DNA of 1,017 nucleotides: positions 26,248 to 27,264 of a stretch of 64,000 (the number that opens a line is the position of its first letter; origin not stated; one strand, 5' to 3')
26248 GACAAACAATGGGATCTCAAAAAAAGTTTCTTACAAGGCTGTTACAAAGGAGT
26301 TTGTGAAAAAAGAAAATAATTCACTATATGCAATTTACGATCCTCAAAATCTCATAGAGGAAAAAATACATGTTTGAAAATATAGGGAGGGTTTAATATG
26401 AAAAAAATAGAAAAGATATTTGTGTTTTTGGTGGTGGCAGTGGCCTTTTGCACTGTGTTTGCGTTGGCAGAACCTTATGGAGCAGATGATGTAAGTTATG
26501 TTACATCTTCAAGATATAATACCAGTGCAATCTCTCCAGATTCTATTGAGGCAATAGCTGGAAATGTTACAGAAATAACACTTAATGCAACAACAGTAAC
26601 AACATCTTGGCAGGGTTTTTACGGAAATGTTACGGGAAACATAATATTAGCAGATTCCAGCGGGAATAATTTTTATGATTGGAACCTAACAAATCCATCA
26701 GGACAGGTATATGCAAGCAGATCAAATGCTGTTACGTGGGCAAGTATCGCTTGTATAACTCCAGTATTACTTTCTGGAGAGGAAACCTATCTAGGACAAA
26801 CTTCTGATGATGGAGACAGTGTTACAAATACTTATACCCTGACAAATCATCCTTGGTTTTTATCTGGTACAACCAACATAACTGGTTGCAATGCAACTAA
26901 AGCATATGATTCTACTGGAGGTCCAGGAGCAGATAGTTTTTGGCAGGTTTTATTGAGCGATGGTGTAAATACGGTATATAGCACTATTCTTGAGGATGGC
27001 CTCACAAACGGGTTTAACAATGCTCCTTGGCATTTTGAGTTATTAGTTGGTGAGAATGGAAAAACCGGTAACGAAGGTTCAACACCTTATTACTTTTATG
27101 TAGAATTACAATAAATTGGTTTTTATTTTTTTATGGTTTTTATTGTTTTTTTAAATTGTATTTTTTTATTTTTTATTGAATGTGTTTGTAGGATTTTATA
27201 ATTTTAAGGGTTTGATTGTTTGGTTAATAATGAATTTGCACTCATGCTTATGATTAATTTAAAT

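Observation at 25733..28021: Paralogous family of secreted, N-glycosylation-sequon-rich proteins (three members), each downstream of an HTH regulator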

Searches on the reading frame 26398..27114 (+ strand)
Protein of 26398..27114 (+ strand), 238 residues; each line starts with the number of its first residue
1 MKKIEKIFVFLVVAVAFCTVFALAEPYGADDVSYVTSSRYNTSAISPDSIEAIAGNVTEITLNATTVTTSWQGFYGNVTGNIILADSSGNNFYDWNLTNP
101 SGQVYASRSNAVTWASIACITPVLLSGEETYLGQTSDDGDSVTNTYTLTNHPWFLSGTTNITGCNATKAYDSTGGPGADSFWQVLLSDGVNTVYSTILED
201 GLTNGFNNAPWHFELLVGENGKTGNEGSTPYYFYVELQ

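Call 7: search_protein_families(library=pfam, proteins=[window:26398-27114:+], max_evalue=1)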
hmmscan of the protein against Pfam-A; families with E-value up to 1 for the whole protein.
window:26398-27114:+ (238 aa): 0 families

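Call 11: find_homologous_proteins(query=A1, max_evalue=0.001)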
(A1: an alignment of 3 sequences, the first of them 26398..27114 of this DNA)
Query A1 (3 sequences) (238 aa, profile of the alignment): 1364 proteins with E <= 0.001 among 7998 candidates; the best 120 are listed.
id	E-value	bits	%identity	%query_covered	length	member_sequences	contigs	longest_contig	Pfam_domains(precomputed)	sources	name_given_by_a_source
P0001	5.0e-119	414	38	82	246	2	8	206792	-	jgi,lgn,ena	-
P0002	7.8e-116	404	34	99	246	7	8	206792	-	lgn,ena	-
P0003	1.6e-100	353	35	91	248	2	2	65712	-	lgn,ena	-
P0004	1.2e-98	347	34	99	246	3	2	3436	-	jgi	-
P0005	3.5e-98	346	90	100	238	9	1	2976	-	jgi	jgi:hypothetical protein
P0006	6.5e-84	299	36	94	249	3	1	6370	-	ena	-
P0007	4.3e-82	293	36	96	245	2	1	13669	-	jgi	-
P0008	7.6e-81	289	39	90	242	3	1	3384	-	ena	-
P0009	2.5e-80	287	35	99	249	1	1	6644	-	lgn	-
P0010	9.2e-80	285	38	82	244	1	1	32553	-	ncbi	ncbi:MAG: hypothetical protein ACP5N3_04660 [Candidatus Nanoarchaeia archaeon]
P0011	1.1e-79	285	37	91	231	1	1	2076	-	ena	-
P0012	4.8e-79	283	35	97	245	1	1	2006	-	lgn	-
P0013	6.8e-79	283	38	79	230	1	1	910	-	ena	-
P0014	2.3e-78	281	39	81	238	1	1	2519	-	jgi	jgi:hypothetical protein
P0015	2.8e-78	281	39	77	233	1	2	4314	-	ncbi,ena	-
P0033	3.2e-75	271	35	100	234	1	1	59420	-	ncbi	ncbi:MAG: hypothetical protein V1725_03705 [archaeon]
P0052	4.9e-74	267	64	90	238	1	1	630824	-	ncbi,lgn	ncbi:MAG: hypothetical protein ACP5N2_06190 [Candidatus Nanoarchaeia archaeon]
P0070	3.6e-73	264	36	87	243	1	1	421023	-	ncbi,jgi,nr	ncbi:hypothetical protein C4573_04945 [Candidatus Woesearchaeota archaeon]|nr:MAG: hypothetical prot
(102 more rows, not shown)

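Call 14: search_solved_structures(query=A2, max_evalue=10)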
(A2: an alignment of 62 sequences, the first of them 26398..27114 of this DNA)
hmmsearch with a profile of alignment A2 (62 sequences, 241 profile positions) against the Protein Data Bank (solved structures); distinct sequences matched with E-value up to 10: 15.
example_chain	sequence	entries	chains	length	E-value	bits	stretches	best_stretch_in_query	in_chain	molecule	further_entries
3r72_A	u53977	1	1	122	0.19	14.2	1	194-228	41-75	Odorant binding protein ASP5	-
8dzm_A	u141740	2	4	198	0.59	12.6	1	47-91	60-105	GTP-binding protein SAR1a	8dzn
8dzo_A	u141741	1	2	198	0.59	12.6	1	47-91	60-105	GTP-binding protein SAR1a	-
2gao_A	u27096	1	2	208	0.65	12.5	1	47-91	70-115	GTP-binding protein SAR1a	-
8e0h_A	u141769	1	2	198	0.76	12.2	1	47-90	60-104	GTP-binding protein SAR1a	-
1y92_A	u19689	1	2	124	0.76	12.2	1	129-201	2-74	Seminal ribonuclease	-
8e0d_A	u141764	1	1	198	0.91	12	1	47-90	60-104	GTP-binding protein SAR1b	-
8e0a_A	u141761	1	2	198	0.91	12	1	47-90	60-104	GTP-binding protein SAR1b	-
8e0b_A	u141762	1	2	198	0.91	12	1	47-90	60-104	Sar1bT39N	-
2fmx_A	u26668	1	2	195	1.1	11.8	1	47-90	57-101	GTP-binding protein SAR1b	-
1f6b_A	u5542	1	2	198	1.1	11.7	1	47-90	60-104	SAR1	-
8dzt_A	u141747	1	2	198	1.2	11.6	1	47-91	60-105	GTP-binding protein SAR1a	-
8e0c_A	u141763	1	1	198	1.5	11.2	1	47-90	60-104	GTP-binding protein SAR1b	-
1y94_A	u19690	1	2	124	1.5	11.2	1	129-201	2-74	Seminal ribonuclease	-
2fa9_A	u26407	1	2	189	1.8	11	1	47-90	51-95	GTP-binding protein SAR1b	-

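Call 15: search_protein_families(library=ncbifam, proteins=[window:26398-27114:+], max_evalue=1)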
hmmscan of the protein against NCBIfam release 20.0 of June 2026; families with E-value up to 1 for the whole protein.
window:26398-27114:+ (238 aa): 0 families

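Call 16: find_encoding_contigs(protein=P0052, flank=8000, max_places=2)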
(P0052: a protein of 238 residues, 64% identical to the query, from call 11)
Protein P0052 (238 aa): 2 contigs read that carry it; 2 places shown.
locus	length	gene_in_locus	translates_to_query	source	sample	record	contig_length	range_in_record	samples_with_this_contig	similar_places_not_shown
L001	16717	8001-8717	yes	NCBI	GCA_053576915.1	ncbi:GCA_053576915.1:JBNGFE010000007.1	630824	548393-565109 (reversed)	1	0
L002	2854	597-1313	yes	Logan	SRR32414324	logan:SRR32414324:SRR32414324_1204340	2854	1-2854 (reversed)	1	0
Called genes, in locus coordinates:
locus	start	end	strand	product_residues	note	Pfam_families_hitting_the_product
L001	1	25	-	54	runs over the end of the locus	PF05534:HicB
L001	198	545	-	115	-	-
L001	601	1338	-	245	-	-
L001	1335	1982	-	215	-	-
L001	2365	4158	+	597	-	-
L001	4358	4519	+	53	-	-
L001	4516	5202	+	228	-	-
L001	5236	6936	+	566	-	-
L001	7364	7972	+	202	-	PF25212:HVO_A0114 (weak), PF01022:HTH_5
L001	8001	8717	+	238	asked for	-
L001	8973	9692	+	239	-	-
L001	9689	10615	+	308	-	-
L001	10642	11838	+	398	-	-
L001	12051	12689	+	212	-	PF01135:PCMT, PF13649:Methyltransf_25, PF13847:Methyltransf_31, PF08241:Methyltransf_11 (weak), PF08242:Methyltransf_12 (faint)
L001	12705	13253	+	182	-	PF06414:Zeta_toxin, PF08433:KTI12, PF13238:AAA_18, PF13671:AAA_33, PF00406:ADK, PF13207:AAA_17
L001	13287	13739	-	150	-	-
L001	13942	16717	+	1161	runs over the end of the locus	PF02463:SMC_N, PF13175:AAA_15 (weak), PF13304:AAA_21 (weak), PF13476:AAA_23, PF06470:SMC_hinge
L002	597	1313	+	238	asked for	-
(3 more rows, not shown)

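Call 17: find_encoding_contigs(protein=P0070, flank=8000, max_places=2)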
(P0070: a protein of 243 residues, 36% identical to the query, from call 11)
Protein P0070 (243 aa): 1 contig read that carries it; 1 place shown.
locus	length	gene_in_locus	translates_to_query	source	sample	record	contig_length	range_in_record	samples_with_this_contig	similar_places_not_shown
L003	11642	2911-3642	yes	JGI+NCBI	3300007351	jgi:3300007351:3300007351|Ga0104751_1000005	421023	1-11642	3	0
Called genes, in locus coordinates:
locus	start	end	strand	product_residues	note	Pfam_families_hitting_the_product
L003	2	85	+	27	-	?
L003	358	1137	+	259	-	-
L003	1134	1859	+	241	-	-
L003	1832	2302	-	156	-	-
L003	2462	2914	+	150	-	PF13384:HTH_23 (faint), PF08281:Sigma70_r4_2 (faint), PF13936:HTH_38 (faint)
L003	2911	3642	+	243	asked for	-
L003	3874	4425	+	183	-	PF01022:HTH_5 (faint), PF12802:MarR_2 (weak), PF12840:HTH_20 (weak)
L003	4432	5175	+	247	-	-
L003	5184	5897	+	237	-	-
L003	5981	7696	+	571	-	-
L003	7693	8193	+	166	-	PF00857:Isochorismatase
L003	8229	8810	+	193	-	-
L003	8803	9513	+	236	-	-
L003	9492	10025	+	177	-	PF13302:Acetyltransf_3, PF00583:Acetyltransf_1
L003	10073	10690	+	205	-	-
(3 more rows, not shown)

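Call 18: find_encoding_contigs(protein=P0033, flank=8000, max_places=2)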
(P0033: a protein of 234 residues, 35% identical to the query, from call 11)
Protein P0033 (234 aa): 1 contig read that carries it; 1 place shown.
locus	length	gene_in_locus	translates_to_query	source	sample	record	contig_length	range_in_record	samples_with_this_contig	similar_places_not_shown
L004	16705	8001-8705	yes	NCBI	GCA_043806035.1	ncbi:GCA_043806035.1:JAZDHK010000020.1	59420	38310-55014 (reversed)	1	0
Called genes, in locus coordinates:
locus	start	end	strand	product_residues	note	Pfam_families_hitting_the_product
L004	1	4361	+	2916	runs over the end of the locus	PF19077:Big_13 (faint), PF13750:Big_3_3 (faint), PF10102:DUF2341 (weak), PF25059:FN3_DSCAM-DSCAML_C (faint)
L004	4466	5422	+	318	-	-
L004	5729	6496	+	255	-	-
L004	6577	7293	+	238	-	-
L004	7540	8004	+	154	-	PF08279:HTH_11 (faint), PF08281:Sigma70_r4_2 (faint), PF13384:HTH_23 (faint), PF13542:HTH_Tnp_ISL3 (faint), PF13936:HTH_38 (faint)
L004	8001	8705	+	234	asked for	-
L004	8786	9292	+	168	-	-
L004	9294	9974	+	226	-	-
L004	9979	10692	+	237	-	PF13462:Thioredoxin_4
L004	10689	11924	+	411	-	PF13506:Glyco_transf_21, PF00535:Glycos_transf_2, PF13641:Glyco_tranf_2_3, PF13632:Glyco_trans_2_3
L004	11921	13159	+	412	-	PF13506:Glyco_transf_21 (weak), PF13641:Glyco_tranf_2_3, PF00535:Glycos_transf_2, PF13632:Glyco_trans_2_3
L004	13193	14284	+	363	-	PF06925:MGDG_synth, PF04101:Glyco_tran_28_C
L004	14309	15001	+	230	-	-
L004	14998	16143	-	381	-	PF13439:Glyco_transf_4, PF13579:Glyco_trans_4_4, PF00534:Glycos_transf_1, PF13692:Glyco_trans_1_4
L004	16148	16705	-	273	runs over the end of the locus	PF00248:Aldo_ket_red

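Call 19: predict_structure(alignment_id=A2)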
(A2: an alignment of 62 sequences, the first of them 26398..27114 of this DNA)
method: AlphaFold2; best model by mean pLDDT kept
length: 238 residues; sequences in the alignment: 62
mean_pLDDT: 77.8   pTM: 0.71
mean pLDDT of the five models: 77.8, 75.5, 75.1, 72.7, 71.7
residues with pLDDT >= 90: 95; 70-90: 76; 50-70: 28; < 50: 39
segments of 3 or more residues with pLDDT < 50: 23-58
pLDDT, mean of each block of 10 residues (from residue 1): 87 87 40 37 39 44 62 85 70 76 93 93 97 92 94 90 92 59 96 95 86 91 76 86
secondary structure, 60 per line:
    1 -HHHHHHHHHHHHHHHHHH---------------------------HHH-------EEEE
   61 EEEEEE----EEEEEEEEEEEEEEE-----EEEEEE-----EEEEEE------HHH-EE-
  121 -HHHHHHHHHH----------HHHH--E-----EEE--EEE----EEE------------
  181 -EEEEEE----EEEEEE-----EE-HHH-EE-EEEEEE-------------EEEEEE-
elements in order: H2-19 E57-66 E71-85 E91-96 E102-107 H122-131 H142-145 E154-156 E159-161 E166-168 E182-187 E192-197 E213-218 E232-237

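Call 23: fold_search(model_id=the predicted structure, library=pdb)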
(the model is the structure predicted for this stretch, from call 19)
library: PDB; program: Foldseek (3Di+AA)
matches with E <= 10: 250; with E <= 0.001: 0
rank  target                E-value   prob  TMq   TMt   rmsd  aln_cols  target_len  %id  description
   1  1qzn                  7.5e-01  0.06  0.17  0.21  11.7       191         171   12  Crystal Structure Analysis of a type II cohesin domain from the cellulosome of Acetivibrio cellulolyticus (released 2004-09-21)
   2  7pa6_FFF              7.9e-01  0.01  0.10  0.10  19.6       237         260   11  JC polyomavirus VP1 in complex with scFv 27C11 (released 2023-02-08)
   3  1uxa_A                1.0e+00  0.02  0.12  0.14  15.3       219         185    6  ADENOVIRUS AD37 FIBRE HEAD in complex with sialyl-lactose (released 2004-07-01)
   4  3d6l                  1.3e+00  0.16  0.12  0.19   5.0        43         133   19  Crystal structure of Cj0915, a hexameric hotdog fold thioesterase of Campylobacter jejuni (released 2009-05-05)
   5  9fwz_E                1.5e+00  0.03  0.14  0.20  19.6       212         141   12  Cryo-EM structure of the type 1 pilus assembly platform as part of the FimA-bound chaperone-usher pilus complex (Local (released 2025-06-04)
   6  2xft_A                1.6e+00  0.04  0.09  0.06  18.0       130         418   14  Structural and mechanistic studies on a cephalosporin esterase from the clavulanic acid biosynthesis pathway (released 2011-06-29)
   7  28nv                  1.6e+00  0.02  0.12  0.16  15.7       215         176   10  Human Adenovirus type C5 knob protein with the KO1 mutation and A20 insertion (released 2026-03-25)
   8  3l8q_A                1.8e+00  0.06  0.20  0.16   9.6       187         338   12  Structure analysis of the type II cohesin dyad from the adaptor ScaA scaffoldin of Acetivibrio cellulolyticus (released 2010-05-05)
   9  8rki_B                1.9e+00  0.03  0.17  0.22  14.7       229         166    9  Molecular basis of ZP3/ZP1 heteropolymerization: crystal structure of a native vertebrate egg coat filament fragment (released 2024-03-13)
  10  3nja_C                2.0e+00  0.14  0.10  0.20   8.2        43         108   14  The crystal structure of the PAS domain of a GGDEF family protein from Chromobacterium violaceum ATCC 12472. (released 2010-08-18)
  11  1qiu_A                2.0e+00  0.02  0.16  0.15  17.1       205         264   11  A triple beta-spiral in the adenovirus fibre shaft reveals a new structural motif for biological fibres (released 1999-10-29)
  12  2xgn_B                2.0e+00  0.02  0.08  0.05  16.5       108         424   14  Structural and mechanistic studies on a cephalosporin esterase from the clavulanic acid biosynthesis pathway (released 2011-06-29)
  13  3hox_H                2.0e+00  0.01  0.10  0.15  16.6       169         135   10  Complete RNA polymerase II elongation complex V (released 2009-07-28)
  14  1uxa_B                2.0e+00  0.01  0.13  0.16  14.2       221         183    8  ADENOVIRUS AD37 FIBRE HEAD in complex with sialyl-lactose (released 2004-07-01)
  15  2xf3_B                2.1e+00  0.02  0.08  0.05  16.5       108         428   14  Structural and mechanistic studies on a cephalosporin esterase from the clavulanic acid biosynthesis pathway (released 2011-06-29)
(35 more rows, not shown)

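Call 29: fold_search(model_id=the predicted structure, library=viral)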
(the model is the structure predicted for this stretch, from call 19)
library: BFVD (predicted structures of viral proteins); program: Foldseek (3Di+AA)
matches with E <= 10: 387; with E <= 0.001: 0
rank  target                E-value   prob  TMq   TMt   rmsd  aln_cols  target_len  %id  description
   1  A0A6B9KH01            5.8e-02  0.33  0.24  0.27  13.7       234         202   11  Uncharacterized protein [Atrato Sobemo-like virus 4]
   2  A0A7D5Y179            7.7e-02  0.07  0.11  0.10  23.1       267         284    9  Nonstructural protein 4 [Fitzroy Crossing tenui-like virus 1]
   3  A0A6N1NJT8            2.2e-01  0.25  0.21  0.15   8.4       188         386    6  Uncharacterized protein [Tupanvirus deep ocean]
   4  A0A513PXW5            3.2e-01  0.06  0.13  0.11  15.6       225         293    8  Fiber protein (Fragment) [Porcine adenovirus]
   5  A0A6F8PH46            3.4e-01  0.02  0.11  0.09  19.6       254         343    9  Putative movement protein [Perilla mosaic virus]
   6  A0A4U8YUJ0            3.8e-01  0.03  0.12  0.14  15.8       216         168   10  Movement protein (Fragment) [European mountain ash ringspot-associated virus (isolate Sorbus aucuparia)]
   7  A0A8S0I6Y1            3.8e-01  0.03  0.10  0.11  20.8       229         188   11  (no name in the UniProt tables at hand)
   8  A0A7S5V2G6            4.0e-01  0.03  0.11  0.14  13.9       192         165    9  (no name in the UniProt tables at hand)
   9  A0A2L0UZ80            4.2e-01  0.01  0.09  0.08  27.1       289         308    9  Uncharacterized protein [Agrobacterium phage Atu_ph07]
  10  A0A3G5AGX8            4.7e-01  0.02  0.13  0.08  22.8       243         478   14  Uncharacterized protein [Solumvirus sp.]
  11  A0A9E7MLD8            5.6e-01  0.07  0.15  0.13  17.4       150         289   13  (no name in the UniProt tables at hand)
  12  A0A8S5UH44            5.9e-01  0.02  0.13  0.04  21.9       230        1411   13  Uncharacterized protein [Myoviridae sp. ctshb19]
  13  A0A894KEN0            6.2e-01  0.03  0.14  0.13  18.8       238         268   11  (no name in the UniProt tables at hand)
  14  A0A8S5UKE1            7.3e-01  0.09  0.21  0.18  16.8       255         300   14  Uncharacterized protein [Inoviridae sp. ct4fI15]
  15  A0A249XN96            7.3e-01  0.04  0.12  0.19  14.9       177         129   10  Uncharacterized protein [Arthrobacter phage GurgleFerb]
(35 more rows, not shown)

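Call 37: find_related_loci(query=A2, collection=genome_contigs, flank=10000)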
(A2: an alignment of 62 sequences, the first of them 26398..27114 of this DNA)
Query A2 (238 aa) in genome_contigs; peptide patterns used: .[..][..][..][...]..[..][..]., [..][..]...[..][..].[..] (x = any residue, [..] = any of these).
430 stretches matched a pattern; 421 encode a relative of the query (tblastn E <= 1e-3); the best 80 are kept; 77 distinct loci.
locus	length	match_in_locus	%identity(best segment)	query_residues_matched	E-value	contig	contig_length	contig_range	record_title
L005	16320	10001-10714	90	1-238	9e-145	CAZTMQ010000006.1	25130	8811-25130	MAG TPA_asm: uncultured Methanosarcinales archaeon isolate binchicken_co27_466 genome assembly, contig: NODE_3462_length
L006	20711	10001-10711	64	1-238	2e-98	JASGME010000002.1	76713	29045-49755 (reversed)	MAG: Candidatus Woesearchaeota archaeon isolate DJKA123_ANT-F21_bin.33 scaffold_45, whole genome shotgun sequence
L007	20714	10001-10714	64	1-238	3e-98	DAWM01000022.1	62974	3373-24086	MAG TPA_asm: Candidatus Woesearchaeota archaeon UBA119 UBA119_contig_634, whole genome shotgun sequence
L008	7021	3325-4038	59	1-238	9e-90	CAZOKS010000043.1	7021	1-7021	MAG TPA_asm: uncultured Methanosarcinales archaeon isolate binchicken_co256_1010 genome assembly, contig: NODE_31998_len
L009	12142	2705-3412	58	1-238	6e-87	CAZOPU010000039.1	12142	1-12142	MAG TPA_asm: uncultured Methanosarcinales archaeon isolate SRP167436_co1_361 genome assembly, contig: NODE_8729_length_1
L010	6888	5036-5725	57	6-237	6e-86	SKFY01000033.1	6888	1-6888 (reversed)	MAG: Candidatus Woesearchaeota archaeon isolate CSBr16_111R1 CSBr16-16091, whole genome shotgun sequence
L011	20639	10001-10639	62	24-238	2e-84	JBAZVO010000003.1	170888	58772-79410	MAG: Candidatus Woesearchaeota archaeon isolate SO_2017_GW1_254 NODE_674_length_170888_cov_5.272597_OW334_2017, whole ge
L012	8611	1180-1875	56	4-238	9e-82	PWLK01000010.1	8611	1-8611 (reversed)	MAG: Candidatus Woesearchaeota archaeon isolate CSSed10_238R1 CS-Sed10-C23458, whole genome shotgun sequence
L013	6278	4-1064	62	24-238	1e-81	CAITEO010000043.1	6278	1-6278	uncultured Candidatus Woesearchaeota archaeon isolate AlinenSediments_bin-1271 genome assembly, contig: bin-1271:043/101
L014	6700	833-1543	55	1-238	2e-81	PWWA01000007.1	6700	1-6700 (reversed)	MAG: Candidatus Woesearchaeota archaeon isolate CSSed11_337R1 CS-Sed11-C23322, whole genome shotgun sequence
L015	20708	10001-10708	51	2-238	1e-73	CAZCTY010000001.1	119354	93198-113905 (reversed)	MAG TPA_asm: uncultured Methanosarcinales archaeon isolate binchicken_co32_391 genome assembly, contig: NODE_59_length_1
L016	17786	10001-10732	47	1-238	2e-59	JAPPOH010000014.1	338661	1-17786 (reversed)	MAG: Candidatus Woesearchaeota archaeon isolate SB9152_S1_bin_12 NODE_4_length_338661_cov_33.7227, whole genome shotgun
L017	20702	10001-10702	46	3-237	8e-59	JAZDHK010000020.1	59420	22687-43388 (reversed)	MAG: archaeon isolate MEGAHIT-group-0.318 k141_6733775, whole genome shotgun sequence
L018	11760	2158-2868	44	1-237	6e-58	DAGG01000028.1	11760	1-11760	MAG TPA_asm: Candidatus Woesearchaeota archaeon UBA525 UBA525_contig_1573, whole genome shotgun sequence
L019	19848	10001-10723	46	1-237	8e-58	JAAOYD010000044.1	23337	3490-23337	Candidatus Woesearchaeota archaeon isolate DPANNHV_H2.bin.48 k83_928726, whole genome shotgun sequence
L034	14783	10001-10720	40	3-238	3e-50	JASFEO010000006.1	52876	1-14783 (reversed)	MAG: Candidatus Pacearchaeota archaeon isolate D0606M12metaG_Bin_371 D0606M12metaG_FD_scaffold_52_c1, whole genome shotg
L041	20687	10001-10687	42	1-237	3e-49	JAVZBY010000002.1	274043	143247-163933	MAG: Candidatus Woesearchaeota archaeon isolate DRTY-6_201705_bins_17 DRTY-6_201705_bins_17_scaffold_2, whole genome sho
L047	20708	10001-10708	40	1-238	8e-48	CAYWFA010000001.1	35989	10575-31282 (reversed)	MAG TPA_asm: Candidatus Woesearchaeota archaeon isolate binchicken_co108_153 genome assembly, contig: NODE_2256_length_3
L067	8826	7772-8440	40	14-237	5e-45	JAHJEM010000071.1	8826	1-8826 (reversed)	MAG: Nanoarchaeota archaeon isolate Modern_marine_glass_biofilm.mb.128 Modern_marine_gla.mb.128_k141_605353, whole genom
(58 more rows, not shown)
